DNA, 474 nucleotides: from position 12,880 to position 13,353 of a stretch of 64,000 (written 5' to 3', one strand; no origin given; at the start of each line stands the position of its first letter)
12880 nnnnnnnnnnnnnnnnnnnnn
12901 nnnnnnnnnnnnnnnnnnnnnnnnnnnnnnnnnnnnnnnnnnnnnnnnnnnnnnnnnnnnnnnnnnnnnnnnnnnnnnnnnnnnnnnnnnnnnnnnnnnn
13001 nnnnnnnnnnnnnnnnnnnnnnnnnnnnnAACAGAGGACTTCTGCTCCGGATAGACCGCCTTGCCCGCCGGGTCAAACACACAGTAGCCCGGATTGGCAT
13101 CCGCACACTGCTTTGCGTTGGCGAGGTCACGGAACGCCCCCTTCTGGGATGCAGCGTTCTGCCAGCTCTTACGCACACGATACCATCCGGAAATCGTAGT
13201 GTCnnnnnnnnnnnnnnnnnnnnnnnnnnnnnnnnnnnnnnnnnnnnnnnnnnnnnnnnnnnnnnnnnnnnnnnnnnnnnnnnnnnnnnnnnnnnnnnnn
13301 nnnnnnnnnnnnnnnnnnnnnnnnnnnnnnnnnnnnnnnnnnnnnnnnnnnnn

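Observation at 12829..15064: Three-domain endolysin shares a ~50-aa module with an adjacent LysM/SH3 protein that has no catalytic domain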

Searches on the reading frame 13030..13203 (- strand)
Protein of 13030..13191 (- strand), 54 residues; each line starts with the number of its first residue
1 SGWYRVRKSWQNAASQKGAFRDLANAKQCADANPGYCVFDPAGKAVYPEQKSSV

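Call 5: search_protein_families(library=pfam, proteins=[window:13030-13191:-], max_evalue=10)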
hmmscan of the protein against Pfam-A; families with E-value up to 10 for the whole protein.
seq(54 aa): 0 families

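Call 19: search_protein_representatives(alignment_id=A1)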
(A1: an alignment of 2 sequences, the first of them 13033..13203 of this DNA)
Query: 2 sequences, 57 profile positions. Proteins with E-value up to 0.001 (for the whole library): 1733; up to 1e-10: 855; up to 1e-30: 50. The best 150 are listed.
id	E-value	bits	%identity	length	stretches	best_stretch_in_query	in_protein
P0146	1.6e-104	357.8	-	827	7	7-56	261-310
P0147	6.1e-57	205.4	-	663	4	4-54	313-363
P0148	2.7e-56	203.4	-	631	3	5-55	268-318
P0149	5.2e-54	196.0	-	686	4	2-55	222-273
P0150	1.1e-50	185.4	-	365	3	3-54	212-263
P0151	5.4e-49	180.0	-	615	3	7-52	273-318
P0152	4.4e-47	173.9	-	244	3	5-52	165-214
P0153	1.3e-46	172.3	-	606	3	7-55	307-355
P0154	8.2e-46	169.8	-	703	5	8-55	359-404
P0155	4.9e-41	154.5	-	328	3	2-52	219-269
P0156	1.8e-40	152.7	-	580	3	6-53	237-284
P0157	1.8e-40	152.7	-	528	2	4-52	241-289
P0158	2.0e-40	152.5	-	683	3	6-51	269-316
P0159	5.1e-40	151.2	-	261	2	4-54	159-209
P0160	9.4e-39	147.2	-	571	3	7-56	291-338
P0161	1.0e-37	143.9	-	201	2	7-53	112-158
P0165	1.5e-36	140.1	-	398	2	5-51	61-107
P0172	2.3e-35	136.3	-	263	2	8-52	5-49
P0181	5.4e-33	128.7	-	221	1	1-57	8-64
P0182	9.1e-33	128.0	-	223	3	8-51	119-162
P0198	1.3e-30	121.1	-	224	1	1-57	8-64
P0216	2.0e-27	110.9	-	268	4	7-51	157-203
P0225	6.4e-26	106.1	-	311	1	1-55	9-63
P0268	2.1e-21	91.6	-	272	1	1-53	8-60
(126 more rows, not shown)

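Call 25: search_protein_families(library=pfam, alignment_id=A2, max_evalue=0.001)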
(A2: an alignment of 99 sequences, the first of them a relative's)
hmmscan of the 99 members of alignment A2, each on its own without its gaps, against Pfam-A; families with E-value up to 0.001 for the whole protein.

A. member 1, P0146 (827 aa): 4 families
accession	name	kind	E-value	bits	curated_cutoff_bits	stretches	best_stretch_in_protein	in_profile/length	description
PF01520.23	Amidase_3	-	5.9e-32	111.5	27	1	5-182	1-173/174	N-acetylmuramoyl-L-alanine amidase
PF01832.25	Glucosaminidase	-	4.3e-10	40.7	30.2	1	650-775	2-121/123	Mannosyl-glycoprotein endo-beta-N-acetylglucosaminidase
PF18719.7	ArlS_N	-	1e-05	26.2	27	0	333-380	56-97/140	ArlS sensor domain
PF05036.18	SPOR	-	7.6e-05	23.4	21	0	560-580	8-28/76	SPOR domain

B. families by the number of members that match (of 99 scanned): 40 families (the first 25 are shown)
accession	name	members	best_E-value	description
PF01832.25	Glucosaminidase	53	1.3e-35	Mannosyl-glycoprotein endo-beta-N-acetylglucosaminidase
PF01510.30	Amidase_2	41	8.1e-30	N-acetylmuramoyl-L-alanine amidase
PF05036.18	SPOR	30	1.9e-17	SPOR domain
PF01520.23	Amidase_3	28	8.8e-42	N-acetylmuramoyl-L-alanine amidase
PF01471.23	PG_binding_1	9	1.5e-20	Putative peptidoglycan binding domain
PF08239.17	SH3_3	9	1.7e-10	Bacterial SH3 domain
PF01476.26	LysM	5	5.1e-18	LysM domain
PF08230.16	CW_7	4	1.7e-40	CW_7 repeat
PF00877.26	NLPC_P60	3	3.8e-06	NlpC/P60 family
PF06347.19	SH3_4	3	2.1e-05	Bacterial SH3 domain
PF13026.12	DUF3887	3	8.8e-05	Protein of unknown function (DUF3887)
PF25309.1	ELLD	2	4.1e-15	Endolysin-like domain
PF23896.1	DUF7244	2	1.3e-05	Domain of unknown function (DUF7244)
PF04525.18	LOR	2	3.5e-05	LURP-one-related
PF09374.15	PG_binding_3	2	0.00017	Predicted Peptidoglycan domain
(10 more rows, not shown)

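Call 29: search_solved_structures(query=A3, max_evalue=10, show_alignments=4)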
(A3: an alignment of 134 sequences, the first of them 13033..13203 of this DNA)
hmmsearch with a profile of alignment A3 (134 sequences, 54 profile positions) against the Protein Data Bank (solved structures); distinct sequences matched with E-value up to 10: 12.
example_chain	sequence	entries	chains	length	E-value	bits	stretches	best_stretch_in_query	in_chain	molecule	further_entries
1x60_A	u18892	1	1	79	2.1e-05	27.5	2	17-43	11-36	Sporulation-specific N-acetylmuramoyl-L-alanine amidase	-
3cka_A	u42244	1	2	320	0.00052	23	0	31-48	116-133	Outer surface protein A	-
5ys7_A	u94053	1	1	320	0.00064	22.7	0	31-48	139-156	Outer Surface Protein A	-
5z1o_A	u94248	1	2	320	0.00089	22.3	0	31-48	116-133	Outer Surface Protein A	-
3ec5_A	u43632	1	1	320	0.00093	22.2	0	31-47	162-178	Outer Surface Protein A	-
28jw_W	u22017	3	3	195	0.17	15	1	26-50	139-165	Large ribosomal subunit protein bL28c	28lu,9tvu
6bsr_A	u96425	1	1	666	0.53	13.4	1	37-52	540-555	PBP4 protein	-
6bsq_A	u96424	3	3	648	0.53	13.4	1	37-52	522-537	PBP4 protein | pencillin binding protein 4 (PBP4) | penicillin-binding protein 4 (PBP4)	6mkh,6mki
8xwg_A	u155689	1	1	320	0.8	12.8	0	31-47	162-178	Outer Surface Protein A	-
6d69_A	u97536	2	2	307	0.88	12.7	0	28-48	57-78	NHL Repeat Region of D. melanogaster Thin | Thin, isoform D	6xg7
6g0k_A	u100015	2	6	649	1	12.5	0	36-52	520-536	Low affinity penicillin-binding protein 5 (PBP5)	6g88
6c84_A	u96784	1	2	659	1.1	12.4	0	36-52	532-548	Penicillin-binding protein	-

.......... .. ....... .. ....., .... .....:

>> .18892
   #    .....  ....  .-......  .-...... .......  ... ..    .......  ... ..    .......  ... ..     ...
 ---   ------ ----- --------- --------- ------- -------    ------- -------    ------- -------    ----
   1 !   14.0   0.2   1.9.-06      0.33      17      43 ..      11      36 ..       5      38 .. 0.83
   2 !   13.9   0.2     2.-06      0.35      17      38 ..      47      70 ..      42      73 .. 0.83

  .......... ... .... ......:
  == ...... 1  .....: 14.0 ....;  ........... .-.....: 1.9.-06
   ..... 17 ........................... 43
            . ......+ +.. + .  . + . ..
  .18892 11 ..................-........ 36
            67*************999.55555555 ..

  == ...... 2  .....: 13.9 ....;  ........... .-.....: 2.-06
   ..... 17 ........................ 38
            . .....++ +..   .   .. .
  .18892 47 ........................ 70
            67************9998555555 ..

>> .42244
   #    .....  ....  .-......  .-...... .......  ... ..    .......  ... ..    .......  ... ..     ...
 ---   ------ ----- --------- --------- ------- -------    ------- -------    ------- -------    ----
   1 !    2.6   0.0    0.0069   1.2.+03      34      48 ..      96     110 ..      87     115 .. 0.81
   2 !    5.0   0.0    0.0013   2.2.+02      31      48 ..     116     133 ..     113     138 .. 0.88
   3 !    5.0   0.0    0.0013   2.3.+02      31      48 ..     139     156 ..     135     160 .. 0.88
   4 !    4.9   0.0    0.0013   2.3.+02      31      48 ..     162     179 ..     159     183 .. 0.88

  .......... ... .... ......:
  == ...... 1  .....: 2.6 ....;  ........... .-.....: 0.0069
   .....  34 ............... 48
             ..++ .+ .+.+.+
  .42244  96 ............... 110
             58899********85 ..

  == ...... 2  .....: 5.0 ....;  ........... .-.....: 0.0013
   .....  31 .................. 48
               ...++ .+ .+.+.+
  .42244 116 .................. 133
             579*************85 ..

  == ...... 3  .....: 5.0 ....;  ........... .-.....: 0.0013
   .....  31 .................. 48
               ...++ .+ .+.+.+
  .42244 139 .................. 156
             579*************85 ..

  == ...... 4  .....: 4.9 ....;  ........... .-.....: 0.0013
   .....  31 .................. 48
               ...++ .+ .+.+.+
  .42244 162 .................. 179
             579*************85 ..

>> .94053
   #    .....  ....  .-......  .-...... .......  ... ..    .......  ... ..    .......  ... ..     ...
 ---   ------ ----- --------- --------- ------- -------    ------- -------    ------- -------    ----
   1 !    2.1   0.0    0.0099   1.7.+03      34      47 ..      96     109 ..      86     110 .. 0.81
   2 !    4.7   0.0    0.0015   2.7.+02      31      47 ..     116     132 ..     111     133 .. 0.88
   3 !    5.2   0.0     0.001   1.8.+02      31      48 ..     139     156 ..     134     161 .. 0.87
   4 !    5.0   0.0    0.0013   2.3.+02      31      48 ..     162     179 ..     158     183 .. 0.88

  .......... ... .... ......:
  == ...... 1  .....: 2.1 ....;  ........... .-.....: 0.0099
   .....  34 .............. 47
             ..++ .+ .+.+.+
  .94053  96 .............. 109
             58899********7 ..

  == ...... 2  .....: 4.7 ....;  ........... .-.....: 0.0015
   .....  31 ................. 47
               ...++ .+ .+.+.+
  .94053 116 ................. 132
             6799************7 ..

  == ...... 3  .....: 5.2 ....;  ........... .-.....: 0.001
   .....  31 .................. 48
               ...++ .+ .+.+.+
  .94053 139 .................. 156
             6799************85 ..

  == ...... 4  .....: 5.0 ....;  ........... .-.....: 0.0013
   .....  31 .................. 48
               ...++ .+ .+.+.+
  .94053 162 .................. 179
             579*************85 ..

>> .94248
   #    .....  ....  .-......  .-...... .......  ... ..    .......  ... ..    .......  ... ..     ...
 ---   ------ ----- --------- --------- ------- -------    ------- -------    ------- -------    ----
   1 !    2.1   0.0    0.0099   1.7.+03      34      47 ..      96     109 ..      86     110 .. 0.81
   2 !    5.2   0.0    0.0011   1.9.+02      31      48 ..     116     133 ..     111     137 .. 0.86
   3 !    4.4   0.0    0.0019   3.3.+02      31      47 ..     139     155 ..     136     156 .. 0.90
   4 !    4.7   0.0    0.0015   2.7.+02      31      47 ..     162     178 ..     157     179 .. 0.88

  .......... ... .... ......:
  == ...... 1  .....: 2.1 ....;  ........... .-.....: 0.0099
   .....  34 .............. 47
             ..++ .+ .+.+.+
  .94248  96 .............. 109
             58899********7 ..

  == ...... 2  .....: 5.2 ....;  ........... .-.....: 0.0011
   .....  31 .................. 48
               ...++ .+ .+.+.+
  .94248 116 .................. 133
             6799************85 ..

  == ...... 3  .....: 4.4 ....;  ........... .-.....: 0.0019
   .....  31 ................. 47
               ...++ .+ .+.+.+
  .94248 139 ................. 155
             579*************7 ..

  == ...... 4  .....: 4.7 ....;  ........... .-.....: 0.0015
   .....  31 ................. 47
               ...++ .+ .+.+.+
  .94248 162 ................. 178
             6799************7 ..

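Call 35: predict_structure(alignment_id=A3)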
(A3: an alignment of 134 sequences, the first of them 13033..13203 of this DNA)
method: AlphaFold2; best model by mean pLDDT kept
length: 57 residues; sequences in the alignment: 134
mean_pLDDT: 85.3   pTM: 0.65
mean pLDDT of the five models: 85.3, 84.6, 84.5, 83.9, 82.7
residues with pLDDT >= 90: 30; 70-90: 18; 50-70: 7; < 50: 2
segments of 3 or more residues with pLDDT < 50: none
pLDDT, mean of each block of 10 residues (from residue 1): 73 90 92 92 91 69
secondary structure, 60 per line:
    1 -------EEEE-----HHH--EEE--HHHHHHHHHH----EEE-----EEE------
elements in order: E8-11 E22-24 H27-36 E41-43 E49-51

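Call 42: search_protein_families(library=pfam, proteins=[P0181, P0198, P0225, P0268, P0152, P0161, P0182, P0172, P0165, P0216], max_evalue=0.01)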
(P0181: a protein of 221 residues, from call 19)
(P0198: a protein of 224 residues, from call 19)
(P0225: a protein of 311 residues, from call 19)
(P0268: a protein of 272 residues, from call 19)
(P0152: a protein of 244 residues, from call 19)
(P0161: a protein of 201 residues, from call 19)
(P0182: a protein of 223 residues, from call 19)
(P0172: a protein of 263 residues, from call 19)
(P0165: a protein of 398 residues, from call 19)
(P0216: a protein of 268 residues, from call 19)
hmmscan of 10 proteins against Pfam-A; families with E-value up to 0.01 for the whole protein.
P0181 (221 aa): 1 family
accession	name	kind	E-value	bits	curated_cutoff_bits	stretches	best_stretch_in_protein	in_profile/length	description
PF22505.1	RNase_J_b_CASP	-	6.2e-29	100.8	27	1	145-219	52-126/126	Ribonuclease J, beta-CASP domain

P0198 (224 aa): 2 families
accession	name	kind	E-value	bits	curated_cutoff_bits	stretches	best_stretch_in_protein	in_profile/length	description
PF16403.11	Bact_surface_Ig-like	-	1.9e-11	44.2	27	1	154-216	8-65/71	Bacterial surface protein, Ig-like domain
PF18981.6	InlK_D3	-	0.002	18.6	25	0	154-223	8-75/75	Internalin K domain (D3/D4)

P0225 (311 aa): 3 families
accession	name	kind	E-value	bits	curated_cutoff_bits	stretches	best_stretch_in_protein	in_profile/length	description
PF01476.26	LysM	-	1.8e-14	53.8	20.9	1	266-311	1-43/43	LysM domain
PF08239.17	SH3_3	-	1.1e-07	32.4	27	1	205-254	4-51/54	Bacterial SH3 domain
PF13130.11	DUF3952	-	0.0004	21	25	1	228-260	18-50/101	Domain of unknown function (DUF3952)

P0268 (272 aa): 3 families
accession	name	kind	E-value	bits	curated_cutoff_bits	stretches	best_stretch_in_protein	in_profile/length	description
PF01476.26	LysM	-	1.4e-09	38.2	20.9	1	227-272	1-43/43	LysM domain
PF08239.17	SH3_3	-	0.0018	18.8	27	1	165-214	4-51/54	Bacterial SH3 domain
PF06347.19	SH3_4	-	0.0043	17.2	24.1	1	162-210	3-50/56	Bacterial SH3 domain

P0152 (244 aa): 5 families
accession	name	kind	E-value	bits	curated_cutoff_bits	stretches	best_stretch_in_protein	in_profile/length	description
PF05036.18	SPOR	-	1.4e-10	41.8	21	0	122-155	8-44/76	SPOR domain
PF03285.20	Paralemmin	-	0.0018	18.2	27.3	0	30-102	117-187/333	Paralemmin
PF04525.18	LOR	-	0.0033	17.5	24.5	0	198-217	26-43/187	LURP-one-related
PF13026.12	DUF3887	-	0.0064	17.6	31.8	0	84-136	12-57/91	Protein of unknown function (DUF3887)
PF24024.1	DUF7336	-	0.0093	16.2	25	0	123-147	18-41/60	Domain of unknown function (DUF7336)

P0161 (201 aa): 2 families
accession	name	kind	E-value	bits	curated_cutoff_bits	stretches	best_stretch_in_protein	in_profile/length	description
PF01471.23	PG_binding_1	-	2e-07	31.5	23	1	2-30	29-57/57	Putative peptidoglycan binding domain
PF05036.18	SPOR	-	8e-05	23.3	21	0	68-83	8-23/76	SPOR domain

P0182 (223 aa): 1 family
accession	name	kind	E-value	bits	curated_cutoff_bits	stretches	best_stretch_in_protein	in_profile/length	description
PF05036.18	SPOR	-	4.6e-09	36.9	21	1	188-220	8-43/76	SPOR domain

P0172 (263 aa): 1 family
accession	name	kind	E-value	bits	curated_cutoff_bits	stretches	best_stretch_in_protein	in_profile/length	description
PF06940.17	DUF1287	-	0.0066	16.7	25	0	188-241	98-146/163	Domain of unknown function (DUF1287)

P0165 (398 aa): 2 families
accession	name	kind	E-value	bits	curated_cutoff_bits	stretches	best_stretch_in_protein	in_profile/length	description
PF01832.25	Glucosaminidase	-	8e-10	39.9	30.2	1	182-308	1-120/123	Mannosyl-glycoprotein endo-beta-N-acetylglucosaminidase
PF05036.18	SPOR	-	0.00053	20.7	21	0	76-92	8-24/76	SPOR domain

P0216 (268 aa): 7 families
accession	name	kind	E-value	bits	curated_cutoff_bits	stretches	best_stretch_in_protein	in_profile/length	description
PF23896.1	DUF7244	-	2e-05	25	27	0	240-268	17-45/57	Domain of unknown function (DUF7244)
PF04525.18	LOR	-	3.5e-05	24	24.5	0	244-266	19-41/187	LURP-one-related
PF05036.18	SPOR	-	0.00018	22.2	21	0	170-197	8-38/76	SPOR domain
PF24024.1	DUF7336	-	0.0015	18.8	25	0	98-131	5-39/60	Domain of unknown function (DUF7336)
PF18630.7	Peptidase_M60_C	-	0.0038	17.9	26.2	0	251-266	18-34/65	Peptidase M60 C-terminal domain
PF18962.6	Por_Secre_tail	-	0.0044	17.7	27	0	186-213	18-42/75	Secretion system C-terminal sorting domain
PF00809.28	Pterin_bind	-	0.0045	17.1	25.5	0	228-263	8-43/244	Pterin binding enzyme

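Call 70: fold_search(model_id=the predicted structure, library=viral)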
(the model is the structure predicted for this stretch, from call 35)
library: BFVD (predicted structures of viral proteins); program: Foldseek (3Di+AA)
matches with E <= 10: 373; with E <= 0.001: 1
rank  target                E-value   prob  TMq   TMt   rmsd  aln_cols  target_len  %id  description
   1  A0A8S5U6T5            1.0e-06  1.00  0.82  0.10   3.5        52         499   65  Muramidase (Flagellum-specific) [Myoviridae sp. ct3Oc10]
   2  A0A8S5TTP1            3.4e-03  1.00  0.70  0.13   2.4        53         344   47  Phosphodiester glycosidase [Siphoviridae sp. ct5jB2]
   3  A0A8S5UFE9            2.0e-02  1.00  0.72  0.17   4.4        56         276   28  Uncharacterized protein [Myoviridae sp. ctcyQ27]
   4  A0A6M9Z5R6            3.5e-02  1.00  0.60  0.69   3.0        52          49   31  (no name in the UniProt tables at hand)
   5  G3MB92                1.1e-01  0.87  0.54  0.08   5.1        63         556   25  Peptidoglycan hydrolase [Bacillus phage G]
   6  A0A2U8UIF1            1.6e-01  0.97  0.60  0.71   2.3        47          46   23  (no name in the UniProt tables at hand)
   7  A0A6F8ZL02            2.7e-01  0.97  0.56  0.47   2.5        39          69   28  Uncharacterized protein [Xylella phage Cota]
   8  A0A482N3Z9            2.9e-01  0.82  0.61  0.40   5.1        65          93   20  Uncharacterized protein [Escherichia phage vB_EcoM_Schickermooser]
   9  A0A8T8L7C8            3.1e-01  0.92  0.64  0.64   3.7        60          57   17  (no name in the UniProt tables at hand)
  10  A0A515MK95            3.1e-01  0.87  0.56  0.32   3.0        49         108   12  (no name in the UniProt tables at hand)
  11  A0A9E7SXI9            3.1e-01  0.84  0.55  0.52   4.9        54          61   17  Uncharacterized protein [Gordonia phage Finkle]
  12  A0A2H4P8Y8            3.3e-01  0.63  0.53  0.33  13.8        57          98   19  Uncharacterized protein [Corynebacterium phage PotatoChip]
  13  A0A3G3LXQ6            4.6e-01  0.75  0.55  0.41   7.5        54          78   15  Uncharacterized protein [Corynebacterium phage Kimchi1738]
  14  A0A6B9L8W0            4.9e-01  0.90  0.58  0.70   2.8        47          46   26  Uncharacterized protein [Microbacterium phage Matzah]
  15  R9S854                4.9e-01  0.21  0.40  0.27  11.5        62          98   22  Uncharacterized protein [Prochlorococcus phage P-SSM5]
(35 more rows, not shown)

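Call 71: fold_search(model_id=the predicted structure, library=pdb)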
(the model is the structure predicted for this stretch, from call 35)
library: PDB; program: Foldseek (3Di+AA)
matches with E <= 10: 17; with E <= 0.001: 0
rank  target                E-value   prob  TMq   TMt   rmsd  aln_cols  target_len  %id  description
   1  6rus_A                1.7e+00  0.14  0.39  0.12   5.0        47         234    6  Structure of a functional properdin monomer (released 2019-08-21)
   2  6ruv_U                3.5e+00  0.09  0.39  0.24   5.0        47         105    6  Structure of the SCIN stabilized C3bBb convertase bound to Properdin and a the non-inhibitory nanobody hFPNb1 (released 2019-08-21)
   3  6s0b_B                3.8e+00  0.08  0.39  0.25   5.0        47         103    6  Crystal Structure of Properdin in complex with the CTC domain of C3/C3b (released 2019-09-04)
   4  6ruv_X                4.6e+00  0.08  0.39  0.17   5.0        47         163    6  Structure of the SCIN stabilized C3bBb convertase bound to Properdin and a the non-inhibitory nanobody hFPNb1 (released 2019-08-21)
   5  6rur_U                4.9e+00  0.07  0.38  0.24   4.9        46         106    6  Structure of the SCIN stabilized C3bBb convertase bound to properdin (released 2019-08-21)
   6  7b26_A                5.6e+00  0.05  0.32  0.20   4.8        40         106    5  CirpA1 in complex with pseudo-monomeric Properdin lacking TSR2-3 (released 2021-12-08)
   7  6rv6_A                6.0e+00  0.06  0.39  0.17   5.1        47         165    6  Structure of properdin lacking TSR3 based on anomalous data (released 2019-08-21)
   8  2wno                  6.0e+00  0.05  0.27  0.14   4.7        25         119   12  X-ray Structure of CUB_C domain from TSG-6 (released 2010-09-01)
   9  7o6l_A                7.3e+00  0.03  0.26  0.18   5.3        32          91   12  Crystal structure of C. elegans ERH-2 (released 2021-08-25)
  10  3zxw_B                7.3e+00  0.03  0.33  0.24   4.4        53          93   17  STRUCTURE OF ACTIVATED RUBISCO FROM THERMOSYNECHOCOCCUS ELONGATUS COMPLEXED WITH 2-CARBOXYARABINITOL-1,5-DIPHOSPHATE (released 2012-08-29)
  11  2v0e_MODEL_1_A        7.8e+00  0.08  0.44  0.46   3.3        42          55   14  BRK domain from human CHD7 (released 2007-05-22)
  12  7s5o_C                7.8e+00  0.01  0.19  0.08   7.9        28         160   36  Crystal structure of Cytochrome c' beta from Nitrosomonas europaea ATCC 19718 (released 2022-03-30)
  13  1rsc_I                8.4e+00  0.03  0.35  0.22   6.4        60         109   12  STRUCTURE OF AN EFFECTOR INDUCED INACTIVATED STATE OF RIBULOSE BISPHOSPHATE CARBOXYLASE(SLASH)OXYGENASE: THE BINARY CO (released 1995-05-08)
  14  7yyo_B                8.4e+00  0.02  0.30  0.20   4.6        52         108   19  Cryo-EM structure of an a-carboxysome RuBisCO enzyme at 2.9 A resolution (released 2023-01-25)
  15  4v18_B                9.0e+00  0.01  0.23  0.10  12.0        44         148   16  SeMet structure of a novel carbohydrate binding module from glycoside hydrolase family 5 glucanase from Ruminococcus f (released 2016-01-20)
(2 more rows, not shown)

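Call 75: search_protein_families(library=pfam, alignment_id=A3, max_evalue=0.1)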
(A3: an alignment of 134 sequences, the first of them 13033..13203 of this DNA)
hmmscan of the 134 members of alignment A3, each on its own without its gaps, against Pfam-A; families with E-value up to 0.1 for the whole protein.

A. member 1, window:13033-13203:- (57 aa): 0 families

B. families by the number of members that match (of 134 scanned): 22 families
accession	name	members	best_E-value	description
PF05036.18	SPOR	19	0.0004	SPOR domain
PF16459.11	Phage_TAC_13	2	0.024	Phage tail assembly chaperone, TAC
PF04525.18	LOR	2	0.028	LURP-one-related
PF13026.12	DUF3887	2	0.042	Protein of unknown function (DUF3887)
PF23896.1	DUF7244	1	0.0045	Domain of unknown function (DUF7244)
PF25507.1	OB_POT1A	1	0.0058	POT1A-like, OB fold domain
PF14013.11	MT0933_antitox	1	0.02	MT0933-like antitoxin protein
PF02060.20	ISK_Channel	1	0.025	Slow voltage-gated potassium channel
PF13860.13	FlgD_ig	1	0.027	FlgD Ig-like domain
PF14685.13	PDZ_Tricorn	1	0.036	Tricorn protease PDZ domain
PF14040.12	DNase_NucA_NucB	1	0.037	Deoxyribonuclease NucA/NucB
PF00039.24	fn1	1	0.046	Fibronectin type I domain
PF24024.1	DUF7336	1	0.05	Domain of unknown function (DUF7336)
PF05738.19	Cna_B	1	0.06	Cna protein B-type domain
PF08789.15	PBCV_basic_adap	1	0.065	PBCV-specific basic adaptor domain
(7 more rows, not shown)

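Call 80: find_related_loci(query=P0182, collection=viral_contigs, flank=4000)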
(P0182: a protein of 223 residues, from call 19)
Query P0182 (223 aa) in viral_contigs; peptide patterns used: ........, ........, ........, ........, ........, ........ (x = any residue, [..] = any of these).
10 stretches matched a pattern, but none encodes a relative of the query by tblastn (E <= 1e-3).
